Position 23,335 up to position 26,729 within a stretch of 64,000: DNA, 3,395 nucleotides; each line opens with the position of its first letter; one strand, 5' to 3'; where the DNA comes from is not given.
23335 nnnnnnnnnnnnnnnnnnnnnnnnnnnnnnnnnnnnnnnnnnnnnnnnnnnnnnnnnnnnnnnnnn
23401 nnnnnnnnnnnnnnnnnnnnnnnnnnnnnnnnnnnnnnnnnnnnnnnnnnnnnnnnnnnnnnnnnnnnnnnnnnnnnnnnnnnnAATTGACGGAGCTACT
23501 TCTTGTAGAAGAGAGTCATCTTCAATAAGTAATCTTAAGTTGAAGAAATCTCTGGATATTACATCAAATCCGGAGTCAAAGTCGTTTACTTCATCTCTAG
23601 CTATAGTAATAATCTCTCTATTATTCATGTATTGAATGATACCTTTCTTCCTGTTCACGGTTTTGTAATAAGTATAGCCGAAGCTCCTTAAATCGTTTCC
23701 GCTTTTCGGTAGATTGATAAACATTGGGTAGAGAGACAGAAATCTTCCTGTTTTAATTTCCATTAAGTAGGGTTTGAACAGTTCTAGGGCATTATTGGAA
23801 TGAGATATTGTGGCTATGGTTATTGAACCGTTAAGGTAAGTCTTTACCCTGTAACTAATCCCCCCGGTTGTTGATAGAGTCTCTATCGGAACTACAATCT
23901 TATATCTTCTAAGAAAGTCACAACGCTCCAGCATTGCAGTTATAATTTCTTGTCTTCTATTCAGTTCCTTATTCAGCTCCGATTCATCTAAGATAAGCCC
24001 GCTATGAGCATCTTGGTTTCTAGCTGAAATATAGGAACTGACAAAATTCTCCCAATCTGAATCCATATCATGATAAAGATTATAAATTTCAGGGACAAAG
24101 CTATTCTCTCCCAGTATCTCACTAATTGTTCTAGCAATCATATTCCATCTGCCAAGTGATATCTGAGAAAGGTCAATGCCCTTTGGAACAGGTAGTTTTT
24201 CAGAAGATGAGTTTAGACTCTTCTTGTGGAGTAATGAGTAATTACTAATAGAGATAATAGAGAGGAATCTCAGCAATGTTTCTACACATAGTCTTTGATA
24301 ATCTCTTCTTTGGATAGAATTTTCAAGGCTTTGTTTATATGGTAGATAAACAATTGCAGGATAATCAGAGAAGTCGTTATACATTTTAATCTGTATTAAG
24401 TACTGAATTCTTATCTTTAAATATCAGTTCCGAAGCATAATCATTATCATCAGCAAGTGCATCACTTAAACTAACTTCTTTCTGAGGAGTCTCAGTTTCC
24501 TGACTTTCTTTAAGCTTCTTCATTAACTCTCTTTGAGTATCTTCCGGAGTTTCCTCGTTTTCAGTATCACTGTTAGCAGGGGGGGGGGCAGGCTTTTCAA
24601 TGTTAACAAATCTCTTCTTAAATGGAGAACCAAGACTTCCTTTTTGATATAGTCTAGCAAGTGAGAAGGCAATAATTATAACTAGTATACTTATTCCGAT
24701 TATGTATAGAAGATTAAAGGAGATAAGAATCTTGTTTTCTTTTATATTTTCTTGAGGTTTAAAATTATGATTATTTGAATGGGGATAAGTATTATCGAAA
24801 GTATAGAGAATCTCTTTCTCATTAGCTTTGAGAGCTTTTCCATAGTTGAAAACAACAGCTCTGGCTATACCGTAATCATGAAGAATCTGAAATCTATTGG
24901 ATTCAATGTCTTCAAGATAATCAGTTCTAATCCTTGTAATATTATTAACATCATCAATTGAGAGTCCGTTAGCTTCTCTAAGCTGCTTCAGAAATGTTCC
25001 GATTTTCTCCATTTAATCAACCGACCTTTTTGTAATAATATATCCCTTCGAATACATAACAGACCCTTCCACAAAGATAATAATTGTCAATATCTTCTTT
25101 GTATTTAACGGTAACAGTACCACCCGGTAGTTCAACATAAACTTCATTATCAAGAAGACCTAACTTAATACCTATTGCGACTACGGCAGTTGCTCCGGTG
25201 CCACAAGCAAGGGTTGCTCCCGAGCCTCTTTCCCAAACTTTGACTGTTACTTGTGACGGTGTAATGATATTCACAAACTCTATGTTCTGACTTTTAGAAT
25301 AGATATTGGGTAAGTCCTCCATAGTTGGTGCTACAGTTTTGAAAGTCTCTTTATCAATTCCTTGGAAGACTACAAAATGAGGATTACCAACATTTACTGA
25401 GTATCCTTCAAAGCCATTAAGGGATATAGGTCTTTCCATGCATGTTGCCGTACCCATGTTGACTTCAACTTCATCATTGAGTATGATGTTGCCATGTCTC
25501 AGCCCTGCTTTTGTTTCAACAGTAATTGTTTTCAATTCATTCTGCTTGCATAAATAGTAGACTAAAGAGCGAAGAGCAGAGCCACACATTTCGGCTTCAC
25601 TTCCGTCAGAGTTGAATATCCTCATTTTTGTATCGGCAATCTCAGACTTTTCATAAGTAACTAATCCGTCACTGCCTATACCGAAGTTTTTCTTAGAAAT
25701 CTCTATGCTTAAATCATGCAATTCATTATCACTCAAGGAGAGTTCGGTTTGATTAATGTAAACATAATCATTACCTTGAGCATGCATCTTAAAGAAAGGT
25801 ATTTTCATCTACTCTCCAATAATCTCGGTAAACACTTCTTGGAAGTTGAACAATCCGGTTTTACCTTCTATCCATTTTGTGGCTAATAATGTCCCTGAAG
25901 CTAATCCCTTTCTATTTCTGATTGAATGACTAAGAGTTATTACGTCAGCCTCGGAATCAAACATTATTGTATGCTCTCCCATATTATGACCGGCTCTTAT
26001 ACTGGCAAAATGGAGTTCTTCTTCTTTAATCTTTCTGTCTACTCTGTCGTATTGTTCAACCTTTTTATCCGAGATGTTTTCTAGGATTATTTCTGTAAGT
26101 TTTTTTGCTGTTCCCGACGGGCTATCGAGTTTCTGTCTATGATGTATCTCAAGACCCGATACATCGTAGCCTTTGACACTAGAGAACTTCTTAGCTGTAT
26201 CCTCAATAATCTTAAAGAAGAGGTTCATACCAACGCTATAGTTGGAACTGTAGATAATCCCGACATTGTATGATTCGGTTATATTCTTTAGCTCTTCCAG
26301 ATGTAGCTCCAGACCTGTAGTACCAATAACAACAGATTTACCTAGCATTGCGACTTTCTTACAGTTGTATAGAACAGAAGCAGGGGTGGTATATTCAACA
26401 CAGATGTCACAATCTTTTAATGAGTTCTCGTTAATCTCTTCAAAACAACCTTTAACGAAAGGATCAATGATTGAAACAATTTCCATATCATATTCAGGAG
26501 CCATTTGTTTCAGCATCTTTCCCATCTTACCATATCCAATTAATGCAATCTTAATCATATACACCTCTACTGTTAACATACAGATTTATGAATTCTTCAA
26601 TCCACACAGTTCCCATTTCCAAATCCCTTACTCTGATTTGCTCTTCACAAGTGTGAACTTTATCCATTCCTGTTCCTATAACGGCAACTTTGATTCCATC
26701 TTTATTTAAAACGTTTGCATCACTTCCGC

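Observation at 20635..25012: Translationally coupled pair: HTH-membrane protein plus a 1249-aa signal-less giant with a HEPN-like RNxxAH motif and CARDB-like Ig domains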

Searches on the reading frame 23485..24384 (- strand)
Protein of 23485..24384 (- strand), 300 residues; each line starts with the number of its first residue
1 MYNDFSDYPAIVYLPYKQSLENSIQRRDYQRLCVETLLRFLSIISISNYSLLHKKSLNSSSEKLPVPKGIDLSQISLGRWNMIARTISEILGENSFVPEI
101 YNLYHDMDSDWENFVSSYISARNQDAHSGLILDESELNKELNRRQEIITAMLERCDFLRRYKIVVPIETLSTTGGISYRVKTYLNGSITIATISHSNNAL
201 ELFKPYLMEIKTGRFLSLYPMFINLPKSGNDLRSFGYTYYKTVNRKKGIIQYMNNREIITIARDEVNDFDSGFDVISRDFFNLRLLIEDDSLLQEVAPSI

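Call 30: search_protein_families(library=pfam, proteins=[window:23485-24384:-], max_evalue=10)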
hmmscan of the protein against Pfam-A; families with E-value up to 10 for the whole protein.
window:23485-24384:- (300 aa): 2 families
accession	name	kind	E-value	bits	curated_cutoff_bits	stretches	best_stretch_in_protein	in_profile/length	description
PF21245.3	PI4KB-PIK1_PIK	-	0.014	15.9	27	1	96-126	33-63/75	PI4KB/PIK1, accessory (PIK) domain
PF25007.1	DYH2-5-8_CC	-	0.084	13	27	1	136-183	48-95/120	Dynein axonemal heavy chain 2/5/8 coiled-coil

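Call 31: predict_structure(alignment_id=A4)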
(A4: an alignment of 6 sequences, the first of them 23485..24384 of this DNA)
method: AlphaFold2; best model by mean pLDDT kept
length: 300 residues; sequences in the alignment: 6
mean_pLDDT: 80.5   pTM: 0.86
mean pLDDT of the five models: 80.5, 78.7, 74.3, 68.8, 67.2
residues with pLDDT >= 90: 96; 70-90: 138; 50-70: 49; < 50: 17
segments of 3 or more residues with pLDDT < 50: 265-271, 296-300
pLDDT, mean of each block of 10 residues (from residue 1): 77 90 85 93 96 75 80 85 94 92 82 91 68 79 93 94 85 70 61 59 89 89 77 80 79 86 55 75 85 51
secondary structure, 60 per line:
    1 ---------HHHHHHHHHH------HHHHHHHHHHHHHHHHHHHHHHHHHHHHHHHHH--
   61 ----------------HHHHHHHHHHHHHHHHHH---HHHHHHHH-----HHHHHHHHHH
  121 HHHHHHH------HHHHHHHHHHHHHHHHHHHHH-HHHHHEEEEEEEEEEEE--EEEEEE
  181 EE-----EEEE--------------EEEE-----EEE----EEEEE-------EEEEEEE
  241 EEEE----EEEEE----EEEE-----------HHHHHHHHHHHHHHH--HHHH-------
elements in order: H10-19 H26-58 H77-94 H98-105 H111-127 H134-154 H156-160 E161-172 E175-182 E188-191 E206-209 E215-217 E222-226 E234-244 E249-253 E258-261 H273-287 H290-293
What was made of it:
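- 23905..24384 (-): Residues 1-160: helical HEPN-like domain. Core helices are 26-58, 77-94, 111-127 and 134-160, with a short inserted helix at 98-105. AF2 pLDDT 80.5, pTM 0.86 (call 31).
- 23485..23904 (-): Residues 161-300: beta-rich domain (strands 161-261) plus helices 273-293. It travels with the HEPN domain as one ~270-aa module. AF2 (call 31).
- Checked: The motif closes helix 111-127 (call 31).
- AF2 places it at the end of the third core helix, before the loop to the fourth, with an insert between helices 2 and 3 (call 31).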

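Call 34: fold_search(model_id=the predicted structure, library=pdb)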
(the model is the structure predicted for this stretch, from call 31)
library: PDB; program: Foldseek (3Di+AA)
matches with E <= 10: 506; with E <= 0.001: 0
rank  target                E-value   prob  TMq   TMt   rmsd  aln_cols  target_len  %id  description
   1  7qep_S4               8.8e-02  0.80  0.19  0.22   7.7       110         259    9  Cryo-EM structure of the ribosome from Encephalitozoon cuniculi (released 2022-02-09)
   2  6eho_A                1.6e-01  0.16  0.12  0.07  13.0       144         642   10  Dimer of the Sortilin Vps10p domain at low pH (released 2017-12-06)
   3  9ki1_V                2.6e-01  0.20  0.15  0.22  16.7       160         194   10  Baseplate structure of Escherichia phage Mu (released 2025-02-12)
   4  7qca_LA0              2.7e-01  0.25  0.15  0.18  16.0       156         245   10  Spraguea lophii ribosome (released 2022-11-30)
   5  3k7c_A                2.7e-01  0.14  0.09  0.21  17.8       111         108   16  Crystal structure of Putative NTF2-like transpeptidase (NP_281412.1) from CAMPYLOBACTER JEJUNI at 2.00 A resolution (released 2009-11-03)
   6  8zx1_D                3.0e-01  0.28  0.12  0.10  13.5       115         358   12  Cryo-EM structure of E.coli spermidine transporter PotABC in nanodisc (released 2024-10-09)
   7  5tzs_r                3.2e-01  0.93  0.15  0.49   4.6        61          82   20  Architecture of the yeast small subunit processome (released 2016-12-21)
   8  7qep_L2               3.4e-01  0.14  0.15  0.18  18.4       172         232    7  Cryo-EM structure of the ribosome from Encephalitozoon cuniculi (released 2022-02-09)
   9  7tuv_A                3.5e-01  0.33  0.14  0.07  10.8       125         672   10  Crystal structure of the exoribonucleolytic module of T. brucei RRP44 (released 2023-01-11)
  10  8rxh_LA               3.7e-01  0.21  0.14  0.16  16.1       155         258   10  CRYO-EM STRUCTURE OF LEISHMANIA MAJOR 80S RIBOSOME WITH A/P/E-site tRNA AND mRNA : PARENTAL STRAIN (released 2024-05-15)
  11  9cac_F                3.7e-01  0.15  0.16  0.12  15.5       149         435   10  Cryo-EM structure of the RuvBL lobe of the native human TIP60 complex (composite structure) (released 2025-06-18)
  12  5xq1_B                3.7e-01  0.06  0.12  0.10  15.7       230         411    8  Structural basis of kindlin-mediated integrin recognition and activation (released 2017-07-26)
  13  3rlf_B                4.0e-01  0.21  0.12  0.10  12.5       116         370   10  Crystal structure of the maltose-binding protein/maltose transporter complex in an outward-facing conformation bound t (released 2011-08-10)
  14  1zx4_A                4.0e-01  0.11  0.15  0.21  19.1       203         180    6  Structure of ParB bound to DNA (released 2005-11-29)
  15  8b6h_DR               4.6e-01  0.10  0.14  0.17  17.0       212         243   10  Cryo-EM structure of cytochrome c oxidase dimer (complex IV) from respiratory supercomplex of Tetrahymena thermophila (released 2023-03-29)
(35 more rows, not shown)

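Call 48: search_protein_families(library=pfam, alignment_id=A8, max_evalue=0.1)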
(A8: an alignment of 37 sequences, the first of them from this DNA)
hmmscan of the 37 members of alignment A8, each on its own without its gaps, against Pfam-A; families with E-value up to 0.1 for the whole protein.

A. member 1, seq(299 aa): 2 families
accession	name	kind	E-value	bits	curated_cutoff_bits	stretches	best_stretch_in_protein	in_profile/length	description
PF21245.3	PI4KB-PIK1_PIK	-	0.014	15.9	27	0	96-126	33-63/75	PI4KB/PIK1, accessory (PIK) domain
PF25007.1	DYH2-5-8_CC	-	0.084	13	27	0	136-183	48-95/120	Dynein axonemal heavy chain 2/5/8 coiled-coil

B. families by the number of members that match (of 37 scanned): 19 families
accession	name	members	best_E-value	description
PF18735.6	HEPN_RiboL-PSP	12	9.9e-07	RiboL-PSP-HEPN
PF18731.6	HEPN_Swt1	6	0.00092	Swt1-like HEPN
PF18739.6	HEPN_Apea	3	0.014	Apea-like HEPN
PF18737.6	HEPN_MAE_28990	3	0.018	MAE_28990/MAE_18760-like HEPN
PF25007.1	DYH2-5-8_CC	2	0.041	Dynein axonemal heavy chain 2/5/8 coiled-coil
PF18471.6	Ribosomal_L27_C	1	0.013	Ribosomal L27 protein C-terminal domain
PF21245.3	PI4KB-PIK1_PIK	1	0.014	PI4KB/PIK1, accessory (PIK) domain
PF25812.1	RAD24_helical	1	0.035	Checkpoint protein RAD24-like, helical bundle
PF19071.5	DUF5767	1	0.036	Family of unknown function (DUF5767)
PF08578.15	DUF1765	1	0.045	Protein of unknown function (DUF1765)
PF07220.16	DUF1420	1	0.048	Protein of unknown function (DUF1420)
PF04121.18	Nup84_Nup100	1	0.048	Nuclear pore protein 84 / 107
PF05303.17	GSKIP_dom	1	0.053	GSKIP domain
PF02342.23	TerD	1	0.061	TerD domain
PF09447.15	Cnl2_NKP2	1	0.067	Cnl2/NKP2 family protein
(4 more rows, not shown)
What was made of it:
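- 23905..24384 (-): 12/37 related modules hit HEPN_RiboL-PSP, 6 hit HEPN_Swt1, 3 hit Apea and 3 hit MAE_28990 (call 48).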

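Call 49: search_solved_structures(query=A8, max_evalue=10, show_alignments=3)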
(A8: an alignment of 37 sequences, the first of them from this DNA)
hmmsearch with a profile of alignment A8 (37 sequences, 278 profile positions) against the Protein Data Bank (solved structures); distinct sequences matched with E-value up to 10: 0.
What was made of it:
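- A profile search of PDB sequences finds nothing (call 49).
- Tried and rejected: No hits (call 49).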

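Call 56: find_homologous_proteins(query=A8, max_evalue=0.00001)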
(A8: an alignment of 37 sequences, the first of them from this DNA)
Query A8 (37 sequences) (299 aa, profile of the alignment): 3 proteins with E <= 0.00001 among 4871 candidates.
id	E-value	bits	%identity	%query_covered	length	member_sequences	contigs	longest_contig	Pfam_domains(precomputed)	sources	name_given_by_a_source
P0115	1.7e-54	203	20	64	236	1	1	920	-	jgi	jgi:hypothetical protein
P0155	4.2e-53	198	21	81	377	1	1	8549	PF00072.31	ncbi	-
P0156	8.7e-32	129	-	-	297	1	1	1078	-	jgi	jgi:hypothetical protein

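Call 58: search_protein_families(library=pfam, proteins=[P0155], max_evalue=0.01)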
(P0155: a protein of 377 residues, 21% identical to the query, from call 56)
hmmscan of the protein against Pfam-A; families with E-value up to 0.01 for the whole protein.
P0155 (377 aa): 1 family
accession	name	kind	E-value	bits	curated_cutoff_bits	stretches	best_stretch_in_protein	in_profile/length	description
PF00072.30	Response_reg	-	1.2e-06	29.1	30.2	1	2-71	32-99/111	Response regulator receiver domain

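Call 66: find_encoding_contigs(protein=P0155, flank=5000, max_places=3)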
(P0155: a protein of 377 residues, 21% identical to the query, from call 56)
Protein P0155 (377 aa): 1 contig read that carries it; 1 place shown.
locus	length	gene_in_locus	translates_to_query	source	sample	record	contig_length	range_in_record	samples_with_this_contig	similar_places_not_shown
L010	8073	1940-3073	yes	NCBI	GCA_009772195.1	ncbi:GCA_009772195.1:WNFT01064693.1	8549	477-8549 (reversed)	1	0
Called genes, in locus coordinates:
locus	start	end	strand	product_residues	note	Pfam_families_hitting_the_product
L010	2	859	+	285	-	?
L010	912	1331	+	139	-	PF00072:Response_reg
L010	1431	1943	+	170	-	PF13676:TIR_2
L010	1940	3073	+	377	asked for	PF00072:Response_reg (weak)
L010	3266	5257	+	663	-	-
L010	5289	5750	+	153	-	-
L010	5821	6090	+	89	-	-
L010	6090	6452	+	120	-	-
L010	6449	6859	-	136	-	PF12838:Fer4_7 (faint)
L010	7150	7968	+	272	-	-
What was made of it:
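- a receiver-HEPN gene lying next to a TIR_2 gene (call 66).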

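Call 70: search_protein_families(library=padloc, alignment_id=A8, max_evalue=0.1)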
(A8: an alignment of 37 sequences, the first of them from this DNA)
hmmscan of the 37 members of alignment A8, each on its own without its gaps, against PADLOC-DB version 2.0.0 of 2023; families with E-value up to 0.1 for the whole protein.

A. member 1, seq(299 aa): 0 families

B. families by the number of members that match (of 37 scanned): 9 families
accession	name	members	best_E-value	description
PDLC01825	CARF2--CARF_HEPN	4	0.0039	-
PDLC01824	CARF2--CARF_HEPN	1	0.0031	-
PDLC01796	CARF1--CARF_HEPN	1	0.0063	-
PDLC01687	Csx1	1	0.0066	Csx1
PDLC01816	CARF1--CARF_HEPN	1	0.0071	-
PDLC01104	Cas9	1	0.0088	Cas9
PDLC02907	TPR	1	0.013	-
PDLC01621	Csx1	1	0.025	CAS-III; associated_signaling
PDLC03820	RTasHEPN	1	0.036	DRT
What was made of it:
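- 23905..24384 (-): PADLOC gives weak hits mostly to HEPN-containing models (call 70).
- PADLOC gives weak hits mostly to CARF_HEPN, Csx1 and RTasHEPN (call 70). Weak hits from two independent libraries (Pfam, PADLOC) converge largely on HEPN-containing models (calls 48, 70).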

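Call 74: fold_search(model_id=the predicted structure, library=viral)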
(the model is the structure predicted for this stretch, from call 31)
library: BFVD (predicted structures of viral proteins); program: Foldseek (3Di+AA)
matches with E <= 10: 553; with E <= 0.001: 0
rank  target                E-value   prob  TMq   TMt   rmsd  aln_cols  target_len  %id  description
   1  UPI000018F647         5.0e-02  0.75  0.16  0.15  11.8       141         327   15  (no name look-up for this kind of identifier)
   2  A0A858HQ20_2          8.2e-02  0.23  0.10  0.03  15.2       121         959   12  (no name in the UniProt tables at hand)
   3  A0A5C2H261            8.2e-02  0.10  0.13  0.15  30.2       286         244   12  DUF1642 domain-containing protein [Enterococcus phage PEf771]
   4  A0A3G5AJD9            9.6e-02  0.06  0.13  0.14  25.9       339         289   12  Uncharacterized protein [Solivirus sp.]
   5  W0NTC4                1.0e-01  0.07  0.10  0.09  21.4       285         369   10  2b protein [Tobacco rattle virus]
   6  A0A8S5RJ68            1.2e-01  0.25  0.15  0.24  18.8       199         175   11  NfeD-like C-terminal domain-containing protein [virus sp. ctML55]
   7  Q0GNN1                1.3e-01  0.08  0.14  0.09  21.4       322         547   10  Kelch repeat and BTB domain-containing protein 2 [Horsepox virus]
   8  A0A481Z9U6            1.4e-01  0.08  0.11  0.15  17.3       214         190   10  F-box domain-containing protein [Pithovirus LCPAC304]
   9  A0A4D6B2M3            1.8e-01  0.07  0.07  0.06  27.0       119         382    8  (no name in the UniProt tables at hand)
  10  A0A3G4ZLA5            1.9e-01  0.08  0.12  0.06  21.7       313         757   12  ATPase [Terrestrivirus sp.]
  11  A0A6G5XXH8            2.0e-01  0.33  0.14  0.27  12.5       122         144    8  (no name in the UniProt tables at hand)
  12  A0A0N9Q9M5            2.1e-01  0.57  0.15  0.09  10.7       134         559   10  Ribonuclease II family protein [Chrysochromulina ericina virus CeV-01B]
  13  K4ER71                2.3e-01  0.20  0.14  0.13  12.4       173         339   10  Lef-3 [Epinotia aporema granulovirus]
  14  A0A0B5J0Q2            2.3e-01  0.07  0.12  0.16  19.4       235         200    9  Uncharacterized protein [Pandoravirus inopinatum]
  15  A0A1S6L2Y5            2.4e-01  0.10  0.09  0.13  13.5       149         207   12  Uncharacterized protein [Erwinia phage vB_EamM_Yoloswag]
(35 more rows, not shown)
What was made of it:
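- BFVD gives nothing either (call 74).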

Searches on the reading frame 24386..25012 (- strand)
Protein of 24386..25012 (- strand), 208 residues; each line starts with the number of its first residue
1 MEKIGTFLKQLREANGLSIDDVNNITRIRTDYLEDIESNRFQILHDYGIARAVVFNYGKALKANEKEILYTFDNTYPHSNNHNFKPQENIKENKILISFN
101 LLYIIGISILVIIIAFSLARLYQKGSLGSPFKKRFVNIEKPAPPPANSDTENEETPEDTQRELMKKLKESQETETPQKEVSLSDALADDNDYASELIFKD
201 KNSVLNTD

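Call 6: search_protein_families(library=pfam, proteins=[window:24386-25012:-], max_evalue=0.1)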
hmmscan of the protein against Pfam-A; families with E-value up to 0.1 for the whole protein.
window:24386-25012:- (208 aa): 4 families
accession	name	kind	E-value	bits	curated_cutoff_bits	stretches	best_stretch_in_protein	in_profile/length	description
PF13413.12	HTH_25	-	2.8e-14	53.1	24.6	1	8-68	2-62/62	Helix-turn-helix domain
PF12844.13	HTH_19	-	1.7e-06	28.3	30.2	1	5-44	1-39/64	Helix-turn-helix domain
PF13560.12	HTH_31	-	0.0022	18.7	27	1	4-39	2-37/64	Helix-turn-helix domain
PF22565.1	mSLOG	-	0.01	16.4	27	1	3-68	21-87/105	Minimal SLOG domain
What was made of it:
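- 24386..25012 (-): 208-aa RodZ-like membrane HTH protein. HTH_25 domain at res 8-68 (nt 24809-24991), single TM at res ~95-119 (nt 24656-24730), and an acidic 85-aa tail with no DUF4115 domain. Pfam HTH_25 E 2.8e-14 (call 6).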

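Call 7: search_protein_families(library=padloc, proteins=[window:24386-25012:-], max_evalue=1)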
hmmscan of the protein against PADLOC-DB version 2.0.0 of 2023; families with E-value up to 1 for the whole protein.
window:24386-25012:- (208 aa): 1 family
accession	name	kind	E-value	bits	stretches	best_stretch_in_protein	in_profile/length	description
PDLC02926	HTH_VI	-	0.00045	18.4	1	3-40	1-38/92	-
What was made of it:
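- On Known anti-phage defence systems (PADLOC-DB): The HTH protein has only a generic HTH_VI hit at E 4.5e-4 (call 7).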

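Call 9: search_protein_families(library=ncbifam, proteins=[window:24386-25012:-], max_evalue=1)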
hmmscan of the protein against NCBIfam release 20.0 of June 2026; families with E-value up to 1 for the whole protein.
window:24386-25012:- (208 aa): 2 families
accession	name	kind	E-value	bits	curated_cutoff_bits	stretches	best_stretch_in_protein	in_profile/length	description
NF041534.1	rodZ_Strepcoccus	equivalog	6.1e-12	45.3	375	1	3-170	5-178/275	cytoskeleton protein RodZ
NF000043.1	tet_MFS_P_a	exception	0.057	12.2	750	1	78-119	276-317/420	tetracycline efflux MFS transporter TetA(P)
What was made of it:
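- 24386..25012 (-): NCBIfam rodZ_Strepcoccus 45 bits, far below its 375-bit cut-off (call 9).
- Closest known: RodZ. Different: It falls far below the NCBIfam rodZ cut-off, although that model is Streptococcus-specific (call 9).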

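Call 62: find_related_loci(query=A9, collection=metagenome_contigs, flank=7000)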
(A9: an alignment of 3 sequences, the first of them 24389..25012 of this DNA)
Query A9 (208 aa) in metagenome_contigs; peptide patterns used: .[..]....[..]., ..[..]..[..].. (x = any residue, [..] = any of these).
176 stretches matched a pattern, but none encodes a relative of the query by tblastn (E <= 1e-3).

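Call 65: find_encoding_contigs(protein=window:24386-25012:-, flank=3000, max_places=5)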
Protein window:24386-25012:- (208 aa): no gene with exactly this product is on record in the collection.
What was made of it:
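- Tried and rejected: Not on record (call 65).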

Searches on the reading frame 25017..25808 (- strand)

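Call 6: search_protein_families(library=pfam, proteins=[window:25017-25808:-], max_evalue=0.1)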
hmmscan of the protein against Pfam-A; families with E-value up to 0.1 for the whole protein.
window:25017-25808:- (263 aa): 2 families
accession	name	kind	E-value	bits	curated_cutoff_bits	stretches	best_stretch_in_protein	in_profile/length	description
PF01678.24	DAP_epimerase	-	7.7e-47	158.8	34.7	2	5-122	1-119/121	Diaminopimelate epimerase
PF02567.21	PhzC-PhzF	-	0.0035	17.3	27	1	10-103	9-97/281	Phenazine biosynthesis-like protein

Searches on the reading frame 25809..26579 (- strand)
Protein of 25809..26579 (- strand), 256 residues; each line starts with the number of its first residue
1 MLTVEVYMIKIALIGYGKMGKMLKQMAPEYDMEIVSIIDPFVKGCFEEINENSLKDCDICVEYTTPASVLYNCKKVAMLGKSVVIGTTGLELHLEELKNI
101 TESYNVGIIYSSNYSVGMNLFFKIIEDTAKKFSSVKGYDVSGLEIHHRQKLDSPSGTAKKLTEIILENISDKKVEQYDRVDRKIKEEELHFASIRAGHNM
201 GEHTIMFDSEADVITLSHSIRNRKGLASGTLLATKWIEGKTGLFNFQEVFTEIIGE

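Call 6: search_protein_families(library=pfam, proteins=[window:25809-26579:-], max_evalue=0.1)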
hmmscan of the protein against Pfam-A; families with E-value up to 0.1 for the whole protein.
window:25809-26579:- (256 aa): 4 families
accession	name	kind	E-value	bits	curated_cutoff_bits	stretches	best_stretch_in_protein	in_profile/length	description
PF05173.19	DapB_C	-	1.7e-33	115.7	27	1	117-249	1-120/121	Dihydrodipicolinate reductase, C-terminus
PF01113.26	DapB_N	-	1.7e-15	57.6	25.6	1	9-114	1-124/124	Dihydrodipicolinate reductase, N-terminus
PF22660.2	RS_preATP-grasp-like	-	0.007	17.2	27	1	8-53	1-45/98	Ribonucleotide synthetase preATP-grasp domain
PF00044.30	Gp_dh_N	-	0.076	13.8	31.7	0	9-39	1-32/101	Glyceraldehyde 3-phosphate dehydrogenase, NAD binding domain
